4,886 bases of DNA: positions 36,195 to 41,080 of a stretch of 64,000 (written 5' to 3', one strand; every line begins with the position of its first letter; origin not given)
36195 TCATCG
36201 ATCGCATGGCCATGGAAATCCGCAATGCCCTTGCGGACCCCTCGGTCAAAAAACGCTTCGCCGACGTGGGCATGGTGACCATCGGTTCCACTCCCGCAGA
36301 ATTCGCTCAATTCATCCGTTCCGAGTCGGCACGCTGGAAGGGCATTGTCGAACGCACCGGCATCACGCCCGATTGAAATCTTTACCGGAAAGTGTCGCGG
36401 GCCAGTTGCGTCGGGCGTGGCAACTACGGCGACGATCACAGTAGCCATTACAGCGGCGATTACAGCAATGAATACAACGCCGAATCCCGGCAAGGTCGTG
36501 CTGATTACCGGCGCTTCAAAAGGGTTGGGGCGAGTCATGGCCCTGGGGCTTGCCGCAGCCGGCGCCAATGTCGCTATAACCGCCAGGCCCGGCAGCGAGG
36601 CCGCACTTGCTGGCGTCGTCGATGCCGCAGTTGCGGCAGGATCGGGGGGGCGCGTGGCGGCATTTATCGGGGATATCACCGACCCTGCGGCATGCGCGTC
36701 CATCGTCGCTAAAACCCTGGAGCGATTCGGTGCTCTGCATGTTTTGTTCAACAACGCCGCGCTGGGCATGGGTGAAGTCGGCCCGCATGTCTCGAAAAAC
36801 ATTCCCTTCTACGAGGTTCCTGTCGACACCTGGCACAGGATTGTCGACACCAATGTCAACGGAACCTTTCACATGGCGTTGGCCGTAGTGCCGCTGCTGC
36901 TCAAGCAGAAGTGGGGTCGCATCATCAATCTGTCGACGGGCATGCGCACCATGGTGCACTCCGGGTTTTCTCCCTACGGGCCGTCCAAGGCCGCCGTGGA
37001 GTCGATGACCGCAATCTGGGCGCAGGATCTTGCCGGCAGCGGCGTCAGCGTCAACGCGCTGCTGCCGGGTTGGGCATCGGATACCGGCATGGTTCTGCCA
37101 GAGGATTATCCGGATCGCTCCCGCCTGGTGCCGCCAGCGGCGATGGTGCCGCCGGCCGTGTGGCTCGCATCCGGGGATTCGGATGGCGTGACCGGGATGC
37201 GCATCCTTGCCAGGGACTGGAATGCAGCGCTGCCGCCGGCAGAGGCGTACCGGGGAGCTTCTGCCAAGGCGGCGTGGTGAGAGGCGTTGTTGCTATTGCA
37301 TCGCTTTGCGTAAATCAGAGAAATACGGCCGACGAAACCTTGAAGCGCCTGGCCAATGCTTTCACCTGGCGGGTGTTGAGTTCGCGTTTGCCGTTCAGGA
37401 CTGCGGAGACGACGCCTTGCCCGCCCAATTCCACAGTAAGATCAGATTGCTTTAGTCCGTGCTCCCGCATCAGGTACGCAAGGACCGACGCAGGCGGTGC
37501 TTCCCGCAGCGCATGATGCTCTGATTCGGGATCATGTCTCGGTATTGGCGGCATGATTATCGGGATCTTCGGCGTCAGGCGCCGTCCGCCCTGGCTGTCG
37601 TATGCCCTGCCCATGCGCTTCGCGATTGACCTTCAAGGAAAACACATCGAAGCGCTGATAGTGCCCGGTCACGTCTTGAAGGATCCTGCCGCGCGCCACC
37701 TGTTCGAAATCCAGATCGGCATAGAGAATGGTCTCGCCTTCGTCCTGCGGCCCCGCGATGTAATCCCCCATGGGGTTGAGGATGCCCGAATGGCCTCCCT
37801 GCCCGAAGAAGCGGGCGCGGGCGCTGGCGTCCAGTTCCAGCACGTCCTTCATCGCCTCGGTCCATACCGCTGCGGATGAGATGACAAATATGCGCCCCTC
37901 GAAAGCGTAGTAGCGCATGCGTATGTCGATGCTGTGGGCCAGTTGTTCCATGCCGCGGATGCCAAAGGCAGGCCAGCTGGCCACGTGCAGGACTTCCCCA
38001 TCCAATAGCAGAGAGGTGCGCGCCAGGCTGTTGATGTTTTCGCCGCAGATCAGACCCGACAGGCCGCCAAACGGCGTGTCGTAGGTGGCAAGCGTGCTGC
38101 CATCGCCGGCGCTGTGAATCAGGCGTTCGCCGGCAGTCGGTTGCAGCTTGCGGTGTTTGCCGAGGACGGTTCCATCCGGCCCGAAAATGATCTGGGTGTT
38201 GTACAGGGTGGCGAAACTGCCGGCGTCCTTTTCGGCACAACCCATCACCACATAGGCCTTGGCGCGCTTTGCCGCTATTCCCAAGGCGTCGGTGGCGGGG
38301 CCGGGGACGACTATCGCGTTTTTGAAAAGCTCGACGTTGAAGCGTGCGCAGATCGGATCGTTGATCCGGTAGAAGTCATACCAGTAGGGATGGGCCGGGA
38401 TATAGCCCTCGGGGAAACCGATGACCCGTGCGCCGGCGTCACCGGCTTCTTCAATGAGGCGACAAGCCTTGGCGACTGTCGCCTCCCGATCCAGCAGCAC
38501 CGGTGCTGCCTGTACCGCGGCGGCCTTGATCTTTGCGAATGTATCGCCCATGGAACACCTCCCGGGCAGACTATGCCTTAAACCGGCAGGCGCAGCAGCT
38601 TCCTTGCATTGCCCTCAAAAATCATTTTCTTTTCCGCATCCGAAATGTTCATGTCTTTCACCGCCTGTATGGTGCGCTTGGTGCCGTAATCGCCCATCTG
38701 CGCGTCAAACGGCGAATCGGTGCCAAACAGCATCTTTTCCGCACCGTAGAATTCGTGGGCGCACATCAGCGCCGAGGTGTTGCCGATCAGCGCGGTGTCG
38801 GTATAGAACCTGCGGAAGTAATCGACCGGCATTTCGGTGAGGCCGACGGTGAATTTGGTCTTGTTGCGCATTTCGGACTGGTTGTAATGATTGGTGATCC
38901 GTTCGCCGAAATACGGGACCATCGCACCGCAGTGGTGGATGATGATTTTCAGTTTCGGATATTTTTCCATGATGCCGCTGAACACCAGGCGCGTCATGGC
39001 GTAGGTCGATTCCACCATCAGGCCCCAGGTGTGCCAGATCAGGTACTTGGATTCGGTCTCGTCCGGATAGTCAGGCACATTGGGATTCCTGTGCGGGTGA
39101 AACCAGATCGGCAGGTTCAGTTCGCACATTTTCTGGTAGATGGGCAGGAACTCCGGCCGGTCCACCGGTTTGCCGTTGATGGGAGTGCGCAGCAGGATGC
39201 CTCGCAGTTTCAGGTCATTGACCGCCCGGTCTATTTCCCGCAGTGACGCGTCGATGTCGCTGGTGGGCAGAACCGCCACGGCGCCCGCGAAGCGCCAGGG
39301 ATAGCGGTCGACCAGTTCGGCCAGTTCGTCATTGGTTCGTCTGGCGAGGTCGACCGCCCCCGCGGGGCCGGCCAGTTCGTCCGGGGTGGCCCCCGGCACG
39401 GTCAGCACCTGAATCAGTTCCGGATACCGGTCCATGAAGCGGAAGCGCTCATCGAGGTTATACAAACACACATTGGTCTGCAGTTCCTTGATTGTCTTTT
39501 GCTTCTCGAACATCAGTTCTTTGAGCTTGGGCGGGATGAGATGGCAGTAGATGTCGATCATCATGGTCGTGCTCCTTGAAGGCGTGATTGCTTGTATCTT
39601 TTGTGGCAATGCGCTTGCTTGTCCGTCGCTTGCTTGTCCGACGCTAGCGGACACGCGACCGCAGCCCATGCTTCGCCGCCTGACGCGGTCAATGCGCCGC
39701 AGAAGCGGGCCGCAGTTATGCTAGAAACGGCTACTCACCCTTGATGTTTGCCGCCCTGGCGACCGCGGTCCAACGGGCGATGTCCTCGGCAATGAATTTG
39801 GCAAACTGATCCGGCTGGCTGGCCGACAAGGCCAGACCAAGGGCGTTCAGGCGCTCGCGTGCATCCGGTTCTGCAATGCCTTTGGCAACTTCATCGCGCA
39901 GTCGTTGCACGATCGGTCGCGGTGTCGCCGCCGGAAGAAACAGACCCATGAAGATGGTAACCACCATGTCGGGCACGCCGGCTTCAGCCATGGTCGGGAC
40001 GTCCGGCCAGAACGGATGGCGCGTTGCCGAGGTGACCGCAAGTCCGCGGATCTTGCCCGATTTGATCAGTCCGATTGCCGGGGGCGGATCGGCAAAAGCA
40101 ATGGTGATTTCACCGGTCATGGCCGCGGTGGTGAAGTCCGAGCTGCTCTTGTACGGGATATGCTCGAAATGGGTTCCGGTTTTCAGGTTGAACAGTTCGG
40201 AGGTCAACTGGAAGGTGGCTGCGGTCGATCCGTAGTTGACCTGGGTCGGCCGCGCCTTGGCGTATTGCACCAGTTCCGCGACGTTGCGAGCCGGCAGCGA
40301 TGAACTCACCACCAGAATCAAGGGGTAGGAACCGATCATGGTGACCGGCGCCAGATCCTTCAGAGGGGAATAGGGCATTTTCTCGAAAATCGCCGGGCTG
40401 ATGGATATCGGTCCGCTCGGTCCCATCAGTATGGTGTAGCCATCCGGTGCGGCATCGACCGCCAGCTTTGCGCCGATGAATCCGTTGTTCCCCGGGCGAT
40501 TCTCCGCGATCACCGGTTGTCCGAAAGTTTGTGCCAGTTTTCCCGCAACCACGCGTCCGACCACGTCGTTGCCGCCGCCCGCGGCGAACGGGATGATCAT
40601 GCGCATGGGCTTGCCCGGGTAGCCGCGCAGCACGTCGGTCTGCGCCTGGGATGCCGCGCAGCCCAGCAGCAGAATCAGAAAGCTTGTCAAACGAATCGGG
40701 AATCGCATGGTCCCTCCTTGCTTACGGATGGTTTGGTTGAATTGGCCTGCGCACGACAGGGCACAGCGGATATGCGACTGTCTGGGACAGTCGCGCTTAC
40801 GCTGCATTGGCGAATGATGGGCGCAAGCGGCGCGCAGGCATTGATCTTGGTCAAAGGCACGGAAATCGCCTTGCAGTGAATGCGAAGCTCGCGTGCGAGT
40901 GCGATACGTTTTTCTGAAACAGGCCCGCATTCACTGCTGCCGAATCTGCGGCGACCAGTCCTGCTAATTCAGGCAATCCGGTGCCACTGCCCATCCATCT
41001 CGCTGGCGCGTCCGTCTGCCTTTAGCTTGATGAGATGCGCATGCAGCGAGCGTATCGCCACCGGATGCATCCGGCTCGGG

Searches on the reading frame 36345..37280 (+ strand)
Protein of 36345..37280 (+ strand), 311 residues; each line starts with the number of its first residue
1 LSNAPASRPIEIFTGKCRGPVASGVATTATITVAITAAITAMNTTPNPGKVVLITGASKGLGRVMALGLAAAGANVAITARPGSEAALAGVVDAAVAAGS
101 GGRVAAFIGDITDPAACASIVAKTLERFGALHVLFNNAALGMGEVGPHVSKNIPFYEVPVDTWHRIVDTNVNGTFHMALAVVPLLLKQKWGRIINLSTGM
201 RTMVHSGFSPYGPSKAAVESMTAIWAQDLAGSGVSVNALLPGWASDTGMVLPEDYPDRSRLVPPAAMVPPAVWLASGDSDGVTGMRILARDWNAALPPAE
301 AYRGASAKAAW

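Call 41: search_protein_families(library=pfam, proteins=[window:36345-37280:+], max_evalue=0.00001)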
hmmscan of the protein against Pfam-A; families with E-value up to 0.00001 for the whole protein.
window:36345-37280:+ (311 aa): 3 families
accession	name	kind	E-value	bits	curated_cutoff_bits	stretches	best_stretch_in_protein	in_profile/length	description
PF00106.31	adh_short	-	7.5e-43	146.7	26.6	1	50-250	1-187/195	short chain dehydrogenase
PF13561.12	adh_short_C2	-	1.3e-34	120.3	27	1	56-285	1-227/236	Enoyl-(Acyl carrier protein) reductase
PF08659.16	KR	-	5.1e-07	30.2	22.6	1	52-227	3-165/180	KR domain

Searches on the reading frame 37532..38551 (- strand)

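Call 17: search_protein_families(library=pfam, proteins=[window:37532-38551:-], max_evalue=0.001)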
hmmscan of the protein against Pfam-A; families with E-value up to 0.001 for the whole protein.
window:37532-38551:- (339 aa): 1 family
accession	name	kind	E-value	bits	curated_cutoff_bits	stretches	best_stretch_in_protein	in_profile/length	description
PF00795.27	CN_hydrolase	-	1.9e-39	136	23.2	1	9-287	1-253/256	Carbon-nitrogen hydrolase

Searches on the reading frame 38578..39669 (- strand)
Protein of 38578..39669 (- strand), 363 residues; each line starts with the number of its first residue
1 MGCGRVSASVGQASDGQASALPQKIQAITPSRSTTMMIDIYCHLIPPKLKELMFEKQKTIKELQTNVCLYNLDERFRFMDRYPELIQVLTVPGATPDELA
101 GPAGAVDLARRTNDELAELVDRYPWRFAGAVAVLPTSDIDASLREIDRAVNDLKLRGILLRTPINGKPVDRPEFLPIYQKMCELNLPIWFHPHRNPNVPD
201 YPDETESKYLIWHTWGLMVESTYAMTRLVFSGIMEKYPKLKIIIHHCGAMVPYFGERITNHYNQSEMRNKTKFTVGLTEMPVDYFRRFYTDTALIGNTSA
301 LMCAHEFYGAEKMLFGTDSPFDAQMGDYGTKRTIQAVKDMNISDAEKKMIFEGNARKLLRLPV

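Call 17: search_protein_families(library=pfam, proteins=[window:38578-39669:-], max_evalue=0.001)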
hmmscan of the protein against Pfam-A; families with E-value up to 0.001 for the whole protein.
window:38578-39669:- (363 aa): 1 family
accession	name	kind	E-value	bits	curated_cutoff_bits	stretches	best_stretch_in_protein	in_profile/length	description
PF04909.20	Amidohydro_2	-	9.1e-38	131.1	26.4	1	73-361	22-289/289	Amidohydrolase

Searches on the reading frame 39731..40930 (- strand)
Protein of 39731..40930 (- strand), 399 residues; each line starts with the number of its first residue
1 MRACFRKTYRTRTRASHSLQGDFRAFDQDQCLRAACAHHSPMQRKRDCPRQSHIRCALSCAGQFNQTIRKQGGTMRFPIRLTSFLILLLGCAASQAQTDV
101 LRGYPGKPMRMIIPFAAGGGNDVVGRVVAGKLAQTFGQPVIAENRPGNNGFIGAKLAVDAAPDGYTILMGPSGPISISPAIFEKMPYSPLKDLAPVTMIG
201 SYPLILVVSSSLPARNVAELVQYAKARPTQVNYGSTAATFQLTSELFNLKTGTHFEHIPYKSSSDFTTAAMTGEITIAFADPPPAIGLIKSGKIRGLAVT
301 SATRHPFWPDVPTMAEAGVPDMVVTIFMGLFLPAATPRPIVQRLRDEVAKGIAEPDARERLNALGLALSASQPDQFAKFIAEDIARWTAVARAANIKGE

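Call 17: search_protein_families(library=pfam, proteins=[window:39731-40930:-], max_evalue=0.001)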
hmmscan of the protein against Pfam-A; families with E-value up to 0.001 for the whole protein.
window:39731-40930:- (399 aa): 1 family
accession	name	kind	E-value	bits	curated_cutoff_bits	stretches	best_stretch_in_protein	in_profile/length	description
PF03401.19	TctC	-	1.9e-64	218.3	27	1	125-395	2-273/274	Tripartite tricarboxylate transporter family receptor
